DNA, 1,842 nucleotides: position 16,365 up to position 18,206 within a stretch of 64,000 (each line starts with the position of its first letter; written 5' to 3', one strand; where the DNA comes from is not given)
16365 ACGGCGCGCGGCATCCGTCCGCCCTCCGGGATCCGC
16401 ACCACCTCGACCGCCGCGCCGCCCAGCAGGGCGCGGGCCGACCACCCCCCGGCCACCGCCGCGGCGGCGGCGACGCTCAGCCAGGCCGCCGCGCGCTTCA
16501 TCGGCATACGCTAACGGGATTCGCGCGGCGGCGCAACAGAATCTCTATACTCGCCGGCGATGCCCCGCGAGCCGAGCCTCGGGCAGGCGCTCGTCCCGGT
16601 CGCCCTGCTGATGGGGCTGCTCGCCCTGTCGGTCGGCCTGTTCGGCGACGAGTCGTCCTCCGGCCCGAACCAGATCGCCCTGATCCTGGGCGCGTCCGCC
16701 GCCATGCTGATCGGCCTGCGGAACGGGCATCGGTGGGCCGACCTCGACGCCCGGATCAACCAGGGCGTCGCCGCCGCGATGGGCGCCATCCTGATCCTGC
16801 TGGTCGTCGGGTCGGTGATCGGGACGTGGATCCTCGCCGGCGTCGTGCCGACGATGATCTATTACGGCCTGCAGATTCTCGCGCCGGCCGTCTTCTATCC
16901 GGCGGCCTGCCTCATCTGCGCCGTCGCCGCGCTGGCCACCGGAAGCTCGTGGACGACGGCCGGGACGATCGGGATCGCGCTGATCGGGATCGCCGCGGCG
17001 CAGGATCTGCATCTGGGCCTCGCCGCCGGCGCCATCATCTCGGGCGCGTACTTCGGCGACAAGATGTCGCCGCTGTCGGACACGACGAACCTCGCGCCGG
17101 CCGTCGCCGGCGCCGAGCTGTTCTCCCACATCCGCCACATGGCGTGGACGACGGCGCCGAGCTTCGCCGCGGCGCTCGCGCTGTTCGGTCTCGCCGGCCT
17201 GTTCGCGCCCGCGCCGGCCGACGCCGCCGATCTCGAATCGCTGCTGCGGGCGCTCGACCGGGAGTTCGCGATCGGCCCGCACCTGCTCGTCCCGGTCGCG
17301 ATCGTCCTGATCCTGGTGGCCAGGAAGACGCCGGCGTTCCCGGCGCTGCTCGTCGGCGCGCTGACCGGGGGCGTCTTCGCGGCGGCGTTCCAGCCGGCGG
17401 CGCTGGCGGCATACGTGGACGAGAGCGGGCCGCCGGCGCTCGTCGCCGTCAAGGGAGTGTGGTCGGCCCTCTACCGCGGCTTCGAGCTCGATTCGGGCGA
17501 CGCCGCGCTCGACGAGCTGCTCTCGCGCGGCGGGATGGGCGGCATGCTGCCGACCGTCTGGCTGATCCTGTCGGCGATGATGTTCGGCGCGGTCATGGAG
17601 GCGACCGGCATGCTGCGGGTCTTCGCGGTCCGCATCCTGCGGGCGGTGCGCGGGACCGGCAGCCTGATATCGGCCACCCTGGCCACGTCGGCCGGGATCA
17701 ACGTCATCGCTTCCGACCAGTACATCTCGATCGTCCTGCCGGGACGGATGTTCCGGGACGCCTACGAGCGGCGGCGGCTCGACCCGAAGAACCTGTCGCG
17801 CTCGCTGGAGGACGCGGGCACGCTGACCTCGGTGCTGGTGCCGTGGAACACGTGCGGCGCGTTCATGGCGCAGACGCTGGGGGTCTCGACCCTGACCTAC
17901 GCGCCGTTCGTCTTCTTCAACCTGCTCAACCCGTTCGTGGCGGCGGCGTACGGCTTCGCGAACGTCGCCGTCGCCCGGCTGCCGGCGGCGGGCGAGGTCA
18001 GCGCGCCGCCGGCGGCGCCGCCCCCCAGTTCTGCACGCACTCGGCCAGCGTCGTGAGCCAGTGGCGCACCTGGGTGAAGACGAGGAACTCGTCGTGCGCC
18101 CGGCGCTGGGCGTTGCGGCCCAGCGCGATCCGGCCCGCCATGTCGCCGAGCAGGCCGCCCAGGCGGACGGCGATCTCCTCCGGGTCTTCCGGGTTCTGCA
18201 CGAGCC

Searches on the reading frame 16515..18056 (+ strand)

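Call 32: search_protein_families(library=pfam, proteins=[window:16515-18056:+], max_evalue=0.0001)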
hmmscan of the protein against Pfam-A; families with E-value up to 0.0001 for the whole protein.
window:16515-18056:+ (513 aa): 1 family
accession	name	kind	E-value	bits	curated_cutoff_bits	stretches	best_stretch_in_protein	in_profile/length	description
PF03553.21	Na_H_antiporter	-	5.6e-60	203.6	23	1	177-483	1-302/303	Na+/H+ antiporter family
